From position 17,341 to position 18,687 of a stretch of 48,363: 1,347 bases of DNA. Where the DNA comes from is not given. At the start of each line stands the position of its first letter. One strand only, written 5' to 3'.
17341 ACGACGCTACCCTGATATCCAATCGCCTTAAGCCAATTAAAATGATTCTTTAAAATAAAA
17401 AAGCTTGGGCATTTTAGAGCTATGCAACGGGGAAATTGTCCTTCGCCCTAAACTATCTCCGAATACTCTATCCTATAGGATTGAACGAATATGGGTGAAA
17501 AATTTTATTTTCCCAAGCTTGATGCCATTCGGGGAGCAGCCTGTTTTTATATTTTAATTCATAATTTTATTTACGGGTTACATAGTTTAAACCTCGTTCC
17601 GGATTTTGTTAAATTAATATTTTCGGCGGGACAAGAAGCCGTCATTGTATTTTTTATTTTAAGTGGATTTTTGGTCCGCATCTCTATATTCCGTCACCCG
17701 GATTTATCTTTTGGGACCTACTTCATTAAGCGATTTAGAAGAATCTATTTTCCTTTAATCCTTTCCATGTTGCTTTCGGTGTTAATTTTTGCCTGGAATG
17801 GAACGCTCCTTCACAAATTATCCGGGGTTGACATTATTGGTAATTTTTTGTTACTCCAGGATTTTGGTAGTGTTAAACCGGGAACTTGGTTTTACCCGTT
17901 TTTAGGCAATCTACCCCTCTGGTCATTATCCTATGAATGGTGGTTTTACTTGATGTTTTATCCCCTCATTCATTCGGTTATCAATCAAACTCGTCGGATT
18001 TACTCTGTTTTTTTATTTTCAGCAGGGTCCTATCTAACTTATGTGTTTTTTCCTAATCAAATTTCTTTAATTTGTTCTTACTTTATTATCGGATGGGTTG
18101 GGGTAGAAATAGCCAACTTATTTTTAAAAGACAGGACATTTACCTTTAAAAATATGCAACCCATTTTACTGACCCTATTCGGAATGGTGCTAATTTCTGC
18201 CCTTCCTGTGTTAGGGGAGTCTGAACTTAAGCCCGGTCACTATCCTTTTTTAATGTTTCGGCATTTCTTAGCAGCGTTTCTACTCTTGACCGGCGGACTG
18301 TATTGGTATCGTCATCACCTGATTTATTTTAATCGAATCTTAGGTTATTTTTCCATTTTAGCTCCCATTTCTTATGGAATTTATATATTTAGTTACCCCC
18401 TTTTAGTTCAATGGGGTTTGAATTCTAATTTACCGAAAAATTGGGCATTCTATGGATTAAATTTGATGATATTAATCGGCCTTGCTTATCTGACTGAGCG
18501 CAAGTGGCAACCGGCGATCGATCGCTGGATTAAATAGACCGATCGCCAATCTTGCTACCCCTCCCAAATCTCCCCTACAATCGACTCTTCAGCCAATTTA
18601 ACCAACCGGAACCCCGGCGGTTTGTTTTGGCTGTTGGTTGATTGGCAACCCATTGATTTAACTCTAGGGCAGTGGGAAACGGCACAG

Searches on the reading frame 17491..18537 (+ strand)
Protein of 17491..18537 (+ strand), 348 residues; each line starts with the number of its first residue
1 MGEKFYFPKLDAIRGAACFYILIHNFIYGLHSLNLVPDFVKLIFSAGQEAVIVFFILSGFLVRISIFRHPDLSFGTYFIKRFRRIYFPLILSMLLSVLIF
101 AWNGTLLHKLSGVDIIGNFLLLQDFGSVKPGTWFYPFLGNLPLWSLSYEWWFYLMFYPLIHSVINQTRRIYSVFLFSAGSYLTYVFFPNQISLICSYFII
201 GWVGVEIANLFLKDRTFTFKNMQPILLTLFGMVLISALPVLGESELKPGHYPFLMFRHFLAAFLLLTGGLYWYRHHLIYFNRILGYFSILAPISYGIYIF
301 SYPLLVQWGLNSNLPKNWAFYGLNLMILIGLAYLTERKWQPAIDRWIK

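Call 6: search_protein_families(library=pfam, proteins=[window:17491-18537:+], max_evalue=0.01)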
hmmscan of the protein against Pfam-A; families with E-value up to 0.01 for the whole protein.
window:17491-18537:+ (348 aa): 1 family
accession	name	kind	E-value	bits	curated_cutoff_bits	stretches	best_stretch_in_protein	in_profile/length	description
PF01757.29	Acyl_transf_3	-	4.4e-20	72.4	31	1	9-334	3-323/326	Acyltransferase domain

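Call 9: find_encoding_contigs(protein=window:17491-18537:+, flank=10000, max_places=6)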
Protein window:17491-18537:+ (348 aa): no gene with exactly this product is on record in the collection.

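Call 11: find_homologous_proteins(query=window:17491-18537:+, max_evalue=0.00001)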
Query window:17491-18537:+ (348 aa): 511 proteins with E <= 0.00001 among 3313 candidates; the best 120 are listed.
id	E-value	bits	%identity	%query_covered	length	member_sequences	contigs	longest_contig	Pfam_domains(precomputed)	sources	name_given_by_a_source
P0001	4.5e-196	670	85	100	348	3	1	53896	PF01757.29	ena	-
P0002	6.6e-195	666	85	100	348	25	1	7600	PF01757.29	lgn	-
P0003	3.7e-180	618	79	100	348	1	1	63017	PF01757.29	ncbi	-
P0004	6.3e-170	584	74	100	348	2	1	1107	PF01757.29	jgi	jgi:peptidoglycan/LPS O-acetylase OafA/YrhL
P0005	1.0e-137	478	63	100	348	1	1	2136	PF01757.29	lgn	-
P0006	2.7e-129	450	59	100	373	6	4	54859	PF01757.29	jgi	jgi:peptidoglycan/LPS O-acetylase OafA/YrhL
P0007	1.9e-128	447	60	100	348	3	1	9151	PF01757.29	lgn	-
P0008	1.8e-108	382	53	100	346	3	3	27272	PF01757.29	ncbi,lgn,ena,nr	ncbi:MAG TPA: acyltransferase [Cyanobacteria bacterium UBA11162]|nr:acyltransferase [Cyanobacteria b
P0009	2.7e-106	374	51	100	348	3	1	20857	PF01757.29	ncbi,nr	ncbi:MAG: acyltransferase [Microcoleus vaginatus WJT46-NPBG5]|nr:acyltransferase [Microcoleus vagina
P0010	3.5e-105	371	52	100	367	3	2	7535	PF01757.29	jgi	jgi:peptidoglycan/LPS O-acetylase OafA/YrhL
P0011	4.5e-103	364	51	100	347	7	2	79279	PF01757.29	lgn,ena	-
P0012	1.1e-102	363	48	100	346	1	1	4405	PF01757.29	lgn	-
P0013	1.0e-101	359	51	98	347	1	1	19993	PF01757.29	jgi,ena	jgi:peptidoglycan/LPS O-acetylase OafA/YrhL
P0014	1.1e-101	359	49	98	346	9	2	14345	PF01757.29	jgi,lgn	jgi:peptidoglycan/LPS O-acetylase OafA/YrhL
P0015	2.7e-100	355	53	99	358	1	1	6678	PF01757.29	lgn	-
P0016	1.1e-99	353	48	100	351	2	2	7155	PF01757.29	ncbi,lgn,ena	-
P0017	6.1e-99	350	51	100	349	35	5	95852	PF01757.29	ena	-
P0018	4.3e-98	347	48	98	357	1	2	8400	PF01757.29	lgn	-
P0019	8.2e-98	347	48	100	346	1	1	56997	PF01757.29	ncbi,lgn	-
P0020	9.7e-98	346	49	100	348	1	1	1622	PF01757.29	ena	-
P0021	5.7e-97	344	50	100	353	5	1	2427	PF01757.29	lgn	-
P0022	8.7e-97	343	48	99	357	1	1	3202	PF01757.29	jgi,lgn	jgi:peptidoglycan/LPS O-acetylase OafA/YrhL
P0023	1.3e-96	343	47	100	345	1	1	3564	PF01757.29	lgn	-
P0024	1.6e-96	342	50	99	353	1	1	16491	PF01757.29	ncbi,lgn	ncbi:MAG: acyltransferase family protein [Crocosphaera sp.]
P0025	1.6e-95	339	48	98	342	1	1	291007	PF01757.29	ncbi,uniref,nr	ncbi:acyltransferase [Aphanothece hegewaldii CCALA 016]|uniref:Acyltransferase n=1 Tax=Aphanothece h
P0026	1.7e-95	339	48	98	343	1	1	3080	PF01757.29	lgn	-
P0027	4.0e-95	338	47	100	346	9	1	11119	PF01757.29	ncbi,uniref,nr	ncbi:acyltransferase family protein [Limnofasciculus baicalensis]|uniref:Acyltransferase n=1 Tax=Lim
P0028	4.2e-95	338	48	100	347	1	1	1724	PF01757.29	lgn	-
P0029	4.7e-95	337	48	100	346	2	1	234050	PF01757.29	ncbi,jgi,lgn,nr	ncbi:MAG: acyltransferase [Cyanobacteria bacterium SBC]|nr:acyltransferase [Cyanobacteria bacterium 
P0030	5.9e-95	337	47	100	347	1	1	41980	PF01757.29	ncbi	-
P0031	8.6e-95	337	48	100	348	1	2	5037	PF01757.29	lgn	-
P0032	2.4e-94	335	47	100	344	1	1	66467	PF01757.29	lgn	-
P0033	3.9e-94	334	47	98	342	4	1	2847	PF01757.29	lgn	-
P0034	5.6e-94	334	47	99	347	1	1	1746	PF01757.29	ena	-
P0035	9.9e-94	333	50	99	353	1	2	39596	PF01757.29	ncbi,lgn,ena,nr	ncbi:MAG: acyltransferase [Crocosphaera sp.]|nr:acyltransferase [Crocosphaera sp.]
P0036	5.3e-93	331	48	100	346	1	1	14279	PF01757.29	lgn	-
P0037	5.7e-93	331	47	98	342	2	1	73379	PF01757.29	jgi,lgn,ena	jgi:peptidoglycan/LPS O-acetylase OafA/YrhL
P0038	1.4e-92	329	47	99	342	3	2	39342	PF01757.29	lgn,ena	-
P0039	2.2e-92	329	50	100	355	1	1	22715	PF01757.29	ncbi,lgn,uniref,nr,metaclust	ncbi:acyltransferase family protein [Crocosphaera chwakensis]|uniref:Acyltransferase family protein 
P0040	4.0e-92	328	47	98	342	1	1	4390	PF01757.29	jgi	jgi:peptidoglycan/LPS O-acetylase OafA/YrhL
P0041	5.3e-92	327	48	98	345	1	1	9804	PF01757.29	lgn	-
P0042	8.4e-92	327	46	100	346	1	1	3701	PF01757.29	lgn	-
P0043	9.6e-92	327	47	98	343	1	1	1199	PF01757.29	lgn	-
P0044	4.0e-91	324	47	98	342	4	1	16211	PF01757.29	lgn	-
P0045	1.3e-90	323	48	99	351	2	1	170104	PF01757.29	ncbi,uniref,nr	ncbi:acyltransferase [Crocosphaera sp. UHCC 0190]|uniref:acyltransferase family protein n=1 Tax=Croc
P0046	3.2e-90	322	48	99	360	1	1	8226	PF01757.29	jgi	jgi:peptidoglycan/LPS O-acetylase OafA/YrhL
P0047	6.9e-90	320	48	98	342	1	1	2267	PF01757.29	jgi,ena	jgi:peptidoglycan/LPS O-acetylase OafA/YrhL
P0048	1.4e-89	319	49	99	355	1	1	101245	PF01757.29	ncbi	-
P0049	3.4e-89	318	46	97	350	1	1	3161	PF01757.29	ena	-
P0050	4.3e-89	318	49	99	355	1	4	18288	PF01757.29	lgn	-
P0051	5.4e-89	317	47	99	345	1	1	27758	PF01757.29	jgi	jgi:peptidoglycan/LPS O-acetylase OafA/YrhL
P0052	1.1e-88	316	47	100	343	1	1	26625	PF01757.29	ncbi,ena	-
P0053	1.4e-88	316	48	97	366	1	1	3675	PF01757.29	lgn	-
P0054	2.5e-88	315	46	100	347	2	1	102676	PF01757.29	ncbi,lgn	-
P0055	3.8e-88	315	50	99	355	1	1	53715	PF01757.29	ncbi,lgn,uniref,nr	ncbi:acyltransferase [Cyanothece sp. BG0011]|uniref:acyltransferase family protein n=1 Tax=Cyanothec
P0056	1.4e-87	313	48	90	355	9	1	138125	PF01757.29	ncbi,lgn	-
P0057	3.9e-87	311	45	96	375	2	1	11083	PF01757.29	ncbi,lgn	-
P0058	8.2e-87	310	46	99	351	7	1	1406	PF01757.29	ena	-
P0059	2.6e-86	309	46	99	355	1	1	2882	PF01757.29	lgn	-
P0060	4.9e-86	308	45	100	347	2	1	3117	PF01757.29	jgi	jgi:peptidoglycan/LPS O-acetylase OafA/YrhL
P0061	1.8e-85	306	45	97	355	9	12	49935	PF01757.29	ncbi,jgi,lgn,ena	jgi:peptidoglycan/LPS O-acetylase OafA/YrhL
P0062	2.6e-85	305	45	96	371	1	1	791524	PF01757.29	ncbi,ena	-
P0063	1.1e-84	303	46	98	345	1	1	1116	PF01757.29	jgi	-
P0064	1.4e-84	303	43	100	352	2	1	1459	PF01757.29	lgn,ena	-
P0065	1.6e-84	303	42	97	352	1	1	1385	PF01757.29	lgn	-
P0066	1.8e-84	303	44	98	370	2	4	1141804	PF01757.29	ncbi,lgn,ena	ncbi:MAG: acyltransferase [Spirulinaceae cyanobacterium]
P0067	3.0e-83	299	45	100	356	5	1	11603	PF01757.29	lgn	-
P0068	1.8e-82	296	45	100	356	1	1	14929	PF01757.29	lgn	-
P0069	3.6e-82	295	43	99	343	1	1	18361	PF01757.29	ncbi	ncbi:MAG: acyltransferase [Cyanobacteria bacterium P01_E01_bin.42]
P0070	4.4e-82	295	47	100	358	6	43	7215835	PF01757.29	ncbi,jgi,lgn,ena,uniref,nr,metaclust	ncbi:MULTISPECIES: acyltransferase family protein [Planktothricoides]|uniref:Acyltransferase n=2 Tax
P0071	2.0e-81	293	45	96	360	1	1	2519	PF01757.29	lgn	-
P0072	1.5e-80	290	47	100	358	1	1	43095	PF01757.29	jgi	jgi:peptidoglycan/LPS O-acetylase OafA/YrhL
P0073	2.3e-80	289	45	99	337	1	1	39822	PF01757.29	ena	-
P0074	1.5e-79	286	43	97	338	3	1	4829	PF01757.29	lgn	-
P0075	3.1e-79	285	43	97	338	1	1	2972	PF01757.29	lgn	-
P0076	7.9e-79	284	42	97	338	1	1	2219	PF01757.29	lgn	-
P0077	8.3e-79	284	45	97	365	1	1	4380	PF01757.29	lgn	-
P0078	1.1e-78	284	45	96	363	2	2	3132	PF01757.29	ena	-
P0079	1.6e-78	283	42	98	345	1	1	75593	PF01757.29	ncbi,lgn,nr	ncbi:MAG: acyltransferase [Cyanobacteria bacterium SBLK]|nr:acyltransferase [Cyanobacteria bacterium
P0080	2.9e-78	282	44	97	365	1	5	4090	PF01757.29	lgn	-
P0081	2.7e-77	279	42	100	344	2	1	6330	PF01757.29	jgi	-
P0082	8.0e-76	274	48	86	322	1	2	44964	PF01757.29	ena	-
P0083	2.0e-74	270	43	98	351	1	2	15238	PF01757.29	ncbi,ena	-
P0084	3.2e-74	269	42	99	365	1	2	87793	PF01757.29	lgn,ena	-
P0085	3.8e-74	269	44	97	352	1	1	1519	PF01757.29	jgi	jgi:peptidoglycan/LPS O-acetylase OafA/YrhL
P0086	5.6e-72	261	41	99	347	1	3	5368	PF01757.29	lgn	-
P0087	1.0e-68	251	41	97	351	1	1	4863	PF01757.29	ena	-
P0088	3.4e-68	249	46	76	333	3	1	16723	PF01757.29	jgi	jgi:peptidoglycan/LPS O-acetylase OafA/YrhL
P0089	1.7e-67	247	42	98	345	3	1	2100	PF01757.29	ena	-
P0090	4.2e-66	242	40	95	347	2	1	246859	PF01757.29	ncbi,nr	ncbi:hypothetical protein Kisp02_54700 [Kineosporia sp. NBRC 101731]|nr:hypothetical protein Kisp02_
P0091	5.3e-66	242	39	98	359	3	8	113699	PF01757.29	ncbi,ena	-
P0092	6.0e-66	242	40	97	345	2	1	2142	PF01757.29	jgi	jgi:peptidoglycan/LPS O-acetylase OafA/YrhL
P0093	9.5e-66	241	44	97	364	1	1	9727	PF01757.29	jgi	jgi:peptidoglycan/LPS O-acetylase OafA/YrhL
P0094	2.0e-65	240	40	95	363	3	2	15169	PF01757.29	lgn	-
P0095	8.2e-63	231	38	98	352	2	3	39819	PF01757.29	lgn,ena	-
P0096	3.3e-62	229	39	98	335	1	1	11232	PF01757.29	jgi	jgi:peptidoglycan/LPS O-acetylase OafA/YrhL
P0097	6.5e-62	228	47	76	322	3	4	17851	PF01757.29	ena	-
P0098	6.6e-62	228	38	98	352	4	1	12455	PF01757.29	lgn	-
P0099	8.4e-62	228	42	87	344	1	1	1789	PF01757.29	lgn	-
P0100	8.6e-62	228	52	58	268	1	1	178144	PF01757.29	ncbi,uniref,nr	ncbi:acyltransferase [Ancylothrix sp. C2]|uniref:acyltransferase family protein n=1 Tax=Ancylothrix 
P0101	1.8e-61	227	39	98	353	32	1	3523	PF01757.29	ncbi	-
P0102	1.6e-60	224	43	88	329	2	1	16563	PF01757.29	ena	-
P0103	2.5e-60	223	41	97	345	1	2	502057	PF01757.29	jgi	jgi:peptidoglycan/LPS O-acetylase OafA/YrhL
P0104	3.8e-60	223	43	95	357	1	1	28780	PF01757.29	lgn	-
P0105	4.3e-60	222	40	98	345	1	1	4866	PF01757.29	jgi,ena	-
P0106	7.3e-60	222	36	98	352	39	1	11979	PF01757.29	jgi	-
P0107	3.8e-59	219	38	97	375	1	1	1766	PF01757.29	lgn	-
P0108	8.8e-59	218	37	98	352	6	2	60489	PF01757.29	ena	-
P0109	1.1e-58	218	41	97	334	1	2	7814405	PF01757.29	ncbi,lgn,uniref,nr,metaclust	ncbi:Peptidoglycan/LPS O-acetylase OafA/YrhL, contains acyltransferase and SGNH-hydrolase domains [F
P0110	1.9e-58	217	39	98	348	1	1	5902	PF01757.29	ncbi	ncbi:MAG: acyltransferase [Bacteroidota bacterium]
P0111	2.4e-58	217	41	97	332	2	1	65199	PF01757.29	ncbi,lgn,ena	-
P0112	4.3e-58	216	40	97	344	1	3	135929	PF01757.29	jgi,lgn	-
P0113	4.4e-58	216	41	97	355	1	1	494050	PF01757.29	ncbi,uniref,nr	ncbi:MAG: acyltransferase [Sporocytophaga sp.]|uniref:acyltransferase family protein n=1 Tax=Sporocy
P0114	5.0e-58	216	39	97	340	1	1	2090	PF01757.29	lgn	-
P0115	5.1e-58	216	39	98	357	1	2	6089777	PF01757.29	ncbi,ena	-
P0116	5.4e-58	215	42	97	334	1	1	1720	PF01757.29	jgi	jgi:peptidoglycan/LPS O-acetylase OafA/YrhL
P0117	7.1e-58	215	40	98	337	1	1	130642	PF01757.29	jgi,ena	-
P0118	1.3e-57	214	42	98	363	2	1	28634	PF01757.29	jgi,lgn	jgi:peptidoglycan/LPS O-acetylase OafA/YrhL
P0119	1.4e-57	214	39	97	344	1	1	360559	PF01757.29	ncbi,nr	ncbi:MAG: acyltransferase [Verrucomicrobia bacterium]|nr:acyltransferase [Verrucomicrobiota bacteriu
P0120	2.4e-57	213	40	97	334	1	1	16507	PF01757.29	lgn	-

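Call 12: find_encoding_contigs(protein=P0001, flank=10000, max_places=3)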
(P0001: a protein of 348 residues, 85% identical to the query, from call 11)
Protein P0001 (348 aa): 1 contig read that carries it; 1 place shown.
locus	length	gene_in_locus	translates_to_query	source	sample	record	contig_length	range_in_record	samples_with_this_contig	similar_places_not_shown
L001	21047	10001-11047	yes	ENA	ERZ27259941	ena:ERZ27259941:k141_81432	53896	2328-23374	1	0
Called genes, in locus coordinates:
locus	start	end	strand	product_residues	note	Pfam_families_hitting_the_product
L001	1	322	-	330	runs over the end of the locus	PF00892:EamA (weak)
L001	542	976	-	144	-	-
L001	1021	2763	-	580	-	-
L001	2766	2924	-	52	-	-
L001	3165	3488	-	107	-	PF14105:DUF4278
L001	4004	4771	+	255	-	-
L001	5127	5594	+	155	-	PF01668:SmpB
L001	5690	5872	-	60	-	PF01165:Ribosomal_S21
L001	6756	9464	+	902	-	PF01590:GAF, PF13492:GAF_3 (faint), PF13185:GAF_2 (weak), PF00360:PHY, PF00990:GGDEF, PF00563:EAL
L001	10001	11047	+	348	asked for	PF01757:Acyl_transf_3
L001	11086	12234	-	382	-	PF02638:GHL10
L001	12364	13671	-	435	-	PF13439:Glyco_transf_4, PF13579:Glyco_trans_4_4, PF20706:GT4-conflict, PF00534:Glycos_transf_1, PF13692:Glyco_trans_1_4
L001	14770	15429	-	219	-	-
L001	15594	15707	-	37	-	-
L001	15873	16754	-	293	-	-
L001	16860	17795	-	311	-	PF13354:Beta-lactamase2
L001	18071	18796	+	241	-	PF18348:SH3_16, PF00877:NLPC_P60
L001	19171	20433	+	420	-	PF13347:MFS_2, PF00083:Sugar_tr, PF07690:MFS_1, PF12832:MFS_1_like, PF03209:PUCC (faint), PF07690:MFS_1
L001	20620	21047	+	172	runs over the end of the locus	PF01967:MoaC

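Call 13: find_encoding_contigs(protein=P0003, flank=10000, max_places=3)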
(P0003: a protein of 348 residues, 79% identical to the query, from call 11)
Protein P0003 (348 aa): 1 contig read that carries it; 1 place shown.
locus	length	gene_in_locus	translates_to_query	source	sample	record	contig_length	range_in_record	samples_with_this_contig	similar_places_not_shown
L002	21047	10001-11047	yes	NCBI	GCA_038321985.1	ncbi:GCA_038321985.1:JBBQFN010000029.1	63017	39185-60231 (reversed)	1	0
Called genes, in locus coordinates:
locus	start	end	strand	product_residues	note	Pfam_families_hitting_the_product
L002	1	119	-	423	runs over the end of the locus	PF01979:Amidohydro_1, PF07969:Amidohydro_3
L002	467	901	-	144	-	-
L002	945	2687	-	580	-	-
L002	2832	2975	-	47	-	-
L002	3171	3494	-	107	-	PF14105:DUF4278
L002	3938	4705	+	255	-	-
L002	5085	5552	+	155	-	PF01668:SmpB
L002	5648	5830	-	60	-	PF01165:Ribosomal_S21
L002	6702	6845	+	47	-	-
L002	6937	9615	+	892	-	PF01590:GAF, PF13492:GAF_3 (faint), PF13185:GAF_2 (weak), PF00360:PHY, PF00990:GGDEF, PF00563:EAL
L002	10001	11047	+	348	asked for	PF01757:Acyl_transf_3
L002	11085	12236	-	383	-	PF02638:GHL10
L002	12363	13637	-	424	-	PF13439:Glyco_transf_4, PF20706:GT4-conflict, PF13579:Glyco_trans_4_4, PF00534:Glycos_transf_1, PF13692:Glyco_trans_1_4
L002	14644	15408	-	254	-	-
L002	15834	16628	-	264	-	-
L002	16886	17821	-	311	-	PF13354:Beta-lactamase2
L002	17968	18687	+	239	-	PF18348:SH3_16, PF00877:NLPC_P60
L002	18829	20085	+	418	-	PF13347:MFS_2, PF00083:Sugar_tr, PF07690:MFS_1, PF12832:MFS_1_like, PF07690:MFS_1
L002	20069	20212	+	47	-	-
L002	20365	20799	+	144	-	PF01967:MoaC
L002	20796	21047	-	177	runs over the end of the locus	-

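Call 14: find_encoding_contigs(protein=P0006, flank=10000, max_places=3)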
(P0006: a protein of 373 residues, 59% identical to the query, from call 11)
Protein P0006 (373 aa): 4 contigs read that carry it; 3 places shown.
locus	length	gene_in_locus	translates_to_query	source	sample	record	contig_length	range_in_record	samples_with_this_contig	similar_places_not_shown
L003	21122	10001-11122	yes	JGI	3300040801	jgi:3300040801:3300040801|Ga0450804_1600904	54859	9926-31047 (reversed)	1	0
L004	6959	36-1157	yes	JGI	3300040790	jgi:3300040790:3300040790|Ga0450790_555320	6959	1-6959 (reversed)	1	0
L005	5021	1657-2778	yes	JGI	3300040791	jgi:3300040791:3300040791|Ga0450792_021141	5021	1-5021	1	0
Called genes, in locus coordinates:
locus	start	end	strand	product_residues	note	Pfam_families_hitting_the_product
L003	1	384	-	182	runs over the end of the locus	PF12046:CCB1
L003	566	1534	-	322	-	PF02826:2-Hacid_dh_C (weak), PF03446:NAD_binding_2, PF03807:F420_oxidored, PF14833:NAD_binding_11, PF21761:RedAm-like_C (faint)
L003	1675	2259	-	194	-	PF00578:AhpC-TSA, PF08534:Redoxin, PF13905:Thioredoxin_8 (weak)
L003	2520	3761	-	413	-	PF01979:Amidohydro_1, PF07969:Amidohydro_3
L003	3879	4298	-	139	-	-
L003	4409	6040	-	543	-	-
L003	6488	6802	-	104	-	PF14105:DUF4278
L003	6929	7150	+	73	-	-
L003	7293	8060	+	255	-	-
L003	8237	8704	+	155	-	PF01668:SmpB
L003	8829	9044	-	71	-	PF01165:Ribosomal_S21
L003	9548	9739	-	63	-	-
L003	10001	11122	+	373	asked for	PF01757:Acyl_transf_3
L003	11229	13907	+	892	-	PF00512:HisKA (faint), PF02518:HATPase_c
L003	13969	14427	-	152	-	PF28019:HmpF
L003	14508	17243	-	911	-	PF00133:tRNA-synt_1, PF09334:tRNA-synt_1g (weak), PF13603:tRNA-synt_1_2 (weak), PF09334:tRNA-synt_1g (weak), PF08264:Anticodon_1, PF10458:Val_tRNA-synt_C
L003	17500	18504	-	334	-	PF00485:PRK, PF13238:AAA_18 (weak), PF13401:AAA_22 (faint)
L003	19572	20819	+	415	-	PF01383:CpcD, PF00667:FAD_binding_1 (faint), PF00175:NAD_binding_1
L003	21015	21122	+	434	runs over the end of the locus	PF03447:NAD_binding_3, PF00742:Homoserine_dh, PF01842:ACT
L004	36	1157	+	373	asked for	PF01757:Acyl_transf_3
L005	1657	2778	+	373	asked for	PF01757:Acyl_transf_3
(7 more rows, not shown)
